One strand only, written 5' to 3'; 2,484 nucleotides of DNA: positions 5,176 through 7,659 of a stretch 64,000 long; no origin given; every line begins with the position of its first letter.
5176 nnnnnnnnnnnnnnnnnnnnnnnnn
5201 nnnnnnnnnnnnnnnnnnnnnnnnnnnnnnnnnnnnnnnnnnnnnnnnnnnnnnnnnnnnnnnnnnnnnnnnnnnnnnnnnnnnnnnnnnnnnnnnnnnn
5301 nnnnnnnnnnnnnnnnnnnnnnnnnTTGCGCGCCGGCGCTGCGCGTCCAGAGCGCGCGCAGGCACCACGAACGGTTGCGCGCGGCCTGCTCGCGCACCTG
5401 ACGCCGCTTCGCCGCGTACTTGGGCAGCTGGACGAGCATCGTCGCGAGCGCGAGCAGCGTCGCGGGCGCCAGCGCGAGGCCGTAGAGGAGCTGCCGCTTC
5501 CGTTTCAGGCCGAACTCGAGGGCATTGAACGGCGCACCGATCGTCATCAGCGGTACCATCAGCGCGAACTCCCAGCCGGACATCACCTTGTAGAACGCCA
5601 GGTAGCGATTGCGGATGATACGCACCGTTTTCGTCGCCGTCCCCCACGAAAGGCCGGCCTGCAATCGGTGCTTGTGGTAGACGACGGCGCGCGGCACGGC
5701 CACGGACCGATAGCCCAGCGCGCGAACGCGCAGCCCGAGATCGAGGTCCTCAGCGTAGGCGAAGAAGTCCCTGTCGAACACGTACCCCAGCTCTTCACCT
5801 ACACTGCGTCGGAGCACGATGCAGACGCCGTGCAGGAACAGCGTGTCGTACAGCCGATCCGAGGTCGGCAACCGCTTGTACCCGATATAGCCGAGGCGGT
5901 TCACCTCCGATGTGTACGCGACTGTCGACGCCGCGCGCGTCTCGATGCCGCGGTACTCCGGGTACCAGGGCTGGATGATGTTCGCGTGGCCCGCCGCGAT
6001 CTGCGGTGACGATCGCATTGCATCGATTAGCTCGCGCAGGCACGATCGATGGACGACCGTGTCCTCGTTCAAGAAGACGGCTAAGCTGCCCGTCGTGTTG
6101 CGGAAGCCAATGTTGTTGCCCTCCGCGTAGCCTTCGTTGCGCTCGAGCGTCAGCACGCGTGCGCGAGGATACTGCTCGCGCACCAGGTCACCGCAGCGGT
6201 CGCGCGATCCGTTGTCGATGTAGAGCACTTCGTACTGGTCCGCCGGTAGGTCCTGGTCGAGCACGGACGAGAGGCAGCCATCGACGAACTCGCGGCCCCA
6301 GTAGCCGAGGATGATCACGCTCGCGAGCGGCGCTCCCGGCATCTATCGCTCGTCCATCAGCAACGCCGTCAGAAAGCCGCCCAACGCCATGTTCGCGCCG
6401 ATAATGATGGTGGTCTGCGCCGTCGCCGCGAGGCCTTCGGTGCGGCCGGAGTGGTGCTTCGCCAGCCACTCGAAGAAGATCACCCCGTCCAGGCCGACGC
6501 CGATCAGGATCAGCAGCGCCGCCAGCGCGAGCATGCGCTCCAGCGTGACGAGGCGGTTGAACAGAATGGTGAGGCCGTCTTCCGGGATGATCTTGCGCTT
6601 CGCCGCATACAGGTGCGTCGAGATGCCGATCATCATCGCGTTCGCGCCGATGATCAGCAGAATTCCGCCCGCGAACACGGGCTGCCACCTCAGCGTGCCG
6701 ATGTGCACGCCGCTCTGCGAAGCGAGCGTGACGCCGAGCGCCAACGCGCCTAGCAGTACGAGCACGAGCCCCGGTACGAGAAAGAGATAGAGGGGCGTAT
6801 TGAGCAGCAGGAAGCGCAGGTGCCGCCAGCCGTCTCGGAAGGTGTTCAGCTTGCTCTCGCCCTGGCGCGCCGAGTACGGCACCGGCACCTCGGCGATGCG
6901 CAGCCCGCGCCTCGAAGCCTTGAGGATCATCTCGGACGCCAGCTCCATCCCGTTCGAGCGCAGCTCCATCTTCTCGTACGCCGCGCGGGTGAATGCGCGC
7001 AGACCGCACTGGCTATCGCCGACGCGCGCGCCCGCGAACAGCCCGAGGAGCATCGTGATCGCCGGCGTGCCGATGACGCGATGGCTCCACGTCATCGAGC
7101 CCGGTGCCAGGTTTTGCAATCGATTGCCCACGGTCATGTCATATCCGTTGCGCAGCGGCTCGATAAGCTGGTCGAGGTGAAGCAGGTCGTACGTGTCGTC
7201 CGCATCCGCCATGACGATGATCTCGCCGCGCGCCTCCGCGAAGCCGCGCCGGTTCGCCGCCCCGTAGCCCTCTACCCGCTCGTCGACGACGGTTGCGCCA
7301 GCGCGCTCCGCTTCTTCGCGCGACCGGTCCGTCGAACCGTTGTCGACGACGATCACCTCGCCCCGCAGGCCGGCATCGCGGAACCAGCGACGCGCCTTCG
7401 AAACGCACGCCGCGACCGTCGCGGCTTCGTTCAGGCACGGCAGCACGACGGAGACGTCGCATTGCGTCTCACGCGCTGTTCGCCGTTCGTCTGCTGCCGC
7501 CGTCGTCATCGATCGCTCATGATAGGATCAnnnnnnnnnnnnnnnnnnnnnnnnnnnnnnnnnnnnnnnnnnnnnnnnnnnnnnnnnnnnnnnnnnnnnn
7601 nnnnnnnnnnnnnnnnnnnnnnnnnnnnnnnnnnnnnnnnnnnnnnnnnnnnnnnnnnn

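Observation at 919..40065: A 39-kb envelope glycan supercluster combining five GT-C-fold membrane transferases with two polyprenol-phosphate sugar synthases, an ABC exporter and a flippase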

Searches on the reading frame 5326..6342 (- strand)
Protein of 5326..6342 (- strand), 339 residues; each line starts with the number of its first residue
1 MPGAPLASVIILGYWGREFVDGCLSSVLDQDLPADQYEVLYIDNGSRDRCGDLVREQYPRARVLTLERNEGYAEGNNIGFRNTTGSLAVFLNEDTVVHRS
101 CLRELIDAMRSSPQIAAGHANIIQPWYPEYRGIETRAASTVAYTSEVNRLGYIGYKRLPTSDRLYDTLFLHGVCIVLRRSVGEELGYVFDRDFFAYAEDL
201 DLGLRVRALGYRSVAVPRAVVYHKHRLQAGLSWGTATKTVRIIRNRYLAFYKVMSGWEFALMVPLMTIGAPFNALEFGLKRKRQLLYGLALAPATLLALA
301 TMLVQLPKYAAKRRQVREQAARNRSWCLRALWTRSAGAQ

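Call 4: search_protein_families(library=pfam, proteins=[window:5326-6342:-], max_evalue=0.01)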
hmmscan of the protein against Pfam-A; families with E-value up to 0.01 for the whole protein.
window:5326-6342:- (339 aa): 3 families
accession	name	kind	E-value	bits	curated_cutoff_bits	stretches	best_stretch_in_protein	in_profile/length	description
PF00535.33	Glycos_transf_2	-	4.3e-22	79.3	23.3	1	8-185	1-167/168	Glycosyl transferase family 2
PF13632.12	Glyco_trans_2_3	-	1.3e-17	64.8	27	1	89-252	3-144/198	Glycosyl transferase family group 2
PF13641.12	Glyco_tranf_2_3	-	2.7e-13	50.9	27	1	8-226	4-214/230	Glycosyltransferase like family 2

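Call 12: search_protein_families(library=ncbifam, proteins=[window:5326-6342:-], max_evalue=0.01)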
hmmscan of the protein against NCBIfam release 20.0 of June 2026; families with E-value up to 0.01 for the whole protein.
window:5326-6342:- (339 aa): 17 families
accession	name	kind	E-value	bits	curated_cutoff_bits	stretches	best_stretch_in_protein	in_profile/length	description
TIGR03965.1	mycofact_glyco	equivalog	1.3e-15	57.2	280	1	20-228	89-285/467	mycofactocin biosynthesis glycosyltransferase MftF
NF041875.1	EPS_EpsD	equivalog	3e-15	56.5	370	1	8-109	2-104/325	exopolysaccharide biosynthesis glycosyltransferase EpsD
TIGR03937.1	PgaC_IcaA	equivalog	2.8e-14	52.9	422.3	1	4-222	44-249/407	poly-beta-1,6-N-acetyl-D-glucosamine synthase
NF007482.0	PRK10073.1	equivalog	1.2e-08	34.4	423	1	4-108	5-109/334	glycosyltransferase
TIGR04283.1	glyco_like_mftF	equivalog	3.2e-08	33.5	182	1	8-119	2-106/221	TIGR04283 family arsenosugar biosynthesis glycosyltransferase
TIGR03111.1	glyc2_xrt_Gpos1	hypoth_equivalog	6e-08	31.9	363.95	1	5-119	49-166/439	TIGR03111 family XrtG-associated glycosyltransferase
NF047683.1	TeichurnBiosyTuaG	equivalog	1.6e-07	31.2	400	1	4-111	5-113/252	teichuronic acid biosynthesis protein TuaG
TIGR04242.1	nodulat_NodC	equivalog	6e-06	25.5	550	1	18-117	62-163/395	chitooligosaccharide synthase NodC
NF047588.1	GlcsyltransPgfSStrep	equivalog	7.3e-06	25.4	500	1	26-118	25-119/308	glycosyltransferase PgfS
NF038299.1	EPS_HpsN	equivalog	2e-05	23.7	425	1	6-239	2-235/317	hormogonium polysaccharide biosynthesis glycosyltransferase HpsN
TIGR01556.1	rhamnosyltran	subfamily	3.6e-05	23.1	200.55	1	30-224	15-201/281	rhamnosyltransferase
NF050050.1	ProtGlycPglI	equivalog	6.2e-05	22.5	500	1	5-109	2-108/306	GalNAc(5)-diNAcBac-PP-undecaprenol beta-1,3-glucosyltransferase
NF038302.1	EPS_HpsE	equivalog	8e-05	21.8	300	1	8-123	4-125/307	hormogonium polysaccharide biosynthesis glycosyltransferase HpsE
NF041394.1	GtaseAglG_Halo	equivalog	8.6e-05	21.9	440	1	21-119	19-117/304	glucosyl-dolichyl phosphate glucuronosyltransferase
NF007986.1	PRK10714.1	equivalog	0.0052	15.8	529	1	35-95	37-101/316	undecaprenyl-phosphate 4-deoxy-4-formamido-L-arabinose transferase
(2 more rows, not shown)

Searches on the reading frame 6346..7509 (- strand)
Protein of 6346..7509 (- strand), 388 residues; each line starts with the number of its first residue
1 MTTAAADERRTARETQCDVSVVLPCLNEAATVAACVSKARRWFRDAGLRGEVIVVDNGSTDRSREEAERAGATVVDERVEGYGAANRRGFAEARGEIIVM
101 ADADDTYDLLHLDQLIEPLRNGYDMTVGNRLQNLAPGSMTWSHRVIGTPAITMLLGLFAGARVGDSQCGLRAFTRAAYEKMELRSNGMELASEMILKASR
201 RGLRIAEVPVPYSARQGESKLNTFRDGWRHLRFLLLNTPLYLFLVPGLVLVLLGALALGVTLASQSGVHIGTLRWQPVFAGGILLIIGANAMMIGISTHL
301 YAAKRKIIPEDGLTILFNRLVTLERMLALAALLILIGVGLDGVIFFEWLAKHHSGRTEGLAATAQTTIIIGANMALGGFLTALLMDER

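Call 4: search_protein_families(library=pfam, proteins=[window:6346-7509:-], max_evalue=0.01)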
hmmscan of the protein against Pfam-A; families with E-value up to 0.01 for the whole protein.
window:6346-7509:- (388 aa): 3 families
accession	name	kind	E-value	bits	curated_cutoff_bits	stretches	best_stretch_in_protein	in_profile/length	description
PF00535.33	Glycos_transf_2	-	1.2e-22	81.1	23.3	1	20-145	1-130/168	Glycosyl transferase family 2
PF13641.12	Glyco_tranf_2_3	-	0.0017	18.8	27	1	19-117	3-109/230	Glycosyltransferase like family 2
PF10111.15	Glyco_tranf_2_2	-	0.0017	18.4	27.3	1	20-109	1-96/276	Glycosyltransferase like family 2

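Call 12: search_protein_families(library=ncbifam, proteins=[window:6346-7509:-], max_evalue=0.01)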
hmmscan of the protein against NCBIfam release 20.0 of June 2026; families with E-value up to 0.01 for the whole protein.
window:6346-7509:- (388 aa): 17 families
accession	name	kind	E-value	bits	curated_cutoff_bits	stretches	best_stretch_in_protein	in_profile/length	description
TIGR04182.1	glyco_TIGR04182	equivalog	3.6e-50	171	325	1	18-302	1-283/293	S-layer glycoprotein N-glycosyltransferase AglJ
NF041391.1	DPhHxTase_Halo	equivalog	9.8e-32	109.7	375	1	27-228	5-199/213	dolichyl-phosphate hexose transferase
NF058614.1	PPMAGASynPpgS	equivalog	9.2e-23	80.8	370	1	18-221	1-210/226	polyprenyl-phospho-N-acetylgalactosaminyl synthase PpgS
NF010496.0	PRK13915.1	equivalog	7.8e-18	64.6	262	1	12-105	26-127/307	glucosyl-3-phosphoglycerate synthase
NF007986.1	PRK10714.1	equivalog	6.4e-14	51.7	529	1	18-265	7-255/316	undecaprenyl-phosphate 4-deoxy-4-formamido-L-arabinose transferase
TIGR04283.1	glyco_like_mftF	equivalog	1.4e-11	44.4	182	1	19-109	1-87/221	TIGR04283 family arsenosugar biosynthesis glycosyltransferase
TIGR03965.1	mycofact_glyco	equivalog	7.1e-10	38.3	280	1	8-130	65-190/467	mycofactocin biosynthesis glycosyltransferase MftF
NF007482.0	PRK10073.1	equivalog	8.5e-08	31.6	423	1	16-110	5-101/334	glycosyltransferase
NF041875.1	EPS_EpsD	equivalog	1.5e-07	31.2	370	1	19-105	1-90/325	exopolysaccharide biosynthesis glycosyltransferase EpsD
TIGR03937.1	PgaC_IcaA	equivalog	1.5e-07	30.7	422.3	1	9-121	37-152/407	poly-beta-1,6-N-acetyl-D-glucosamine synthase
NF047683.1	TeichurnBiosyTuaG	equivalog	0.00011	21.9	400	1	15-119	4-111/252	teichuronic acid biosynthesis protein TuaG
NF038302.1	EPS_HpsE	equivalog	0.00018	20.6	300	1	18-104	2-96/307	hormogonium polysaccharide biosynthesis glycosyltransferase HpsE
NF045692.1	OglycostaseCruG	equivalog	0.00029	19.9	600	1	11-70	35-91/386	2'-O-glycosyltransferase CruG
NF047588.1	GlcsyltransPgfSStrep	equivalog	0.00035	19.9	500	1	19-133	3-124/308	glycosyltransferase PgfS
NF041865.1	EpsU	equivalog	0.00058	19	700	1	14-110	36-140/394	exopolysaccharide biosynthesis GT2 family glycosyltransferase EpsU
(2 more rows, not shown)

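Call 16: search_solved_structures(query=window:6346-7509:-, max_evalue=0.001)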
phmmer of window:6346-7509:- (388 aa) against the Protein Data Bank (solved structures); distinct sequences matched with E-value up to 0.001: 17.
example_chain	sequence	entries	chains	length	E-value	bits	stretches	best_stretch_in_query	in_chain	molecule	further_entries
5mlz_A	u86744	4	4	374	1.4e-16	63.6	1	18-232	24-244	Dolichol monophosphate mannose synthase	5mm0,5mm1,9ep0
9bhc_C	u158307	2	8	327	3.3e-13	52.5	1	19-263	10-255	Undecaprenyl-phosphate 4-deoxy-4-formamido-L-arabinose transferase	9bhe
8vxh_A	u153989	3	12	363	4.6e-13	52.1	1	19-263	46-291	Undecaprenyl-phosphate 4-deoxy-4-formamido-L-arabinose transferase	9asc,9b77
9hwj_A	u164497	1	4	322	8.4e-13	51.2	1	18-263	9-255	Undecaprenyl-phosphate 4-deoxy-4-formamido-L-arabinose transferase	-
7pdo_A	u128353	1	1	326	2.1e-07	33.4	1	16-119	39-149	Glucosyl-3-phosphoglycerate synthase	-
7p5l_A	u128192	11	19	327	2.1e-07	33.4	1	16-119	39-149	Glucosyl-3-phosphoglycerate synthase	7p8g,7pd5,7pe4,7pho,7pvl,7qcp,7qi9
4y6n_A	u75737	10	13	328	1.8e-06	30.4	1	17-122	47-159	Glucosyl-3-phosphoglycerate synthase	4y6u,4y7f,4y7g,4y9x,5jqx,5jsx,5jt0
3ckj_A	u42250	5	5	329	1.8e-06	30.3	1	17-120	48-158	Putative uncharacterized protein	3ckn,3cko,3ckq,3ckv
3e25_A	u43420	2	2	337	1.9e-06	30.3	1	17-122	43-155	Putative uncharacterized protein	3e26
4ddz_A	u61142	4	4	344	2e-06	30.2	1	17-122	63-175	GLUCOSYL-3-PHOSPHOGLYCERATE SYNTHASE (GpgS) | Glucosyl-3-phosphoglycerate synthase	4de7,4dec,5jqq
9omh_A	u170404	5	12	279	2.4e-05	26.6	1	16-128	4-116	Glycosyltransferase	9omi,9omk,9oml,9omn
9omm_A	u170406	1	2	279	2.4e-05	26.6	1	16-128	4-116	Glycosyltransferase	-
9omj_A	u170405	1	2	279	3.7e-05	26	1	17-128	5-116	Glycosyltransferase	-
3f1y_A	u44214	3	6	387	0.00011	24.5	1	7-104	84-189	Mannosyl-3-phosphoglycerate synthase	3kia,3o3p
22ao_A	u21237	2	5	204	0.00013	24.2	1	50-121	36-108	GmaR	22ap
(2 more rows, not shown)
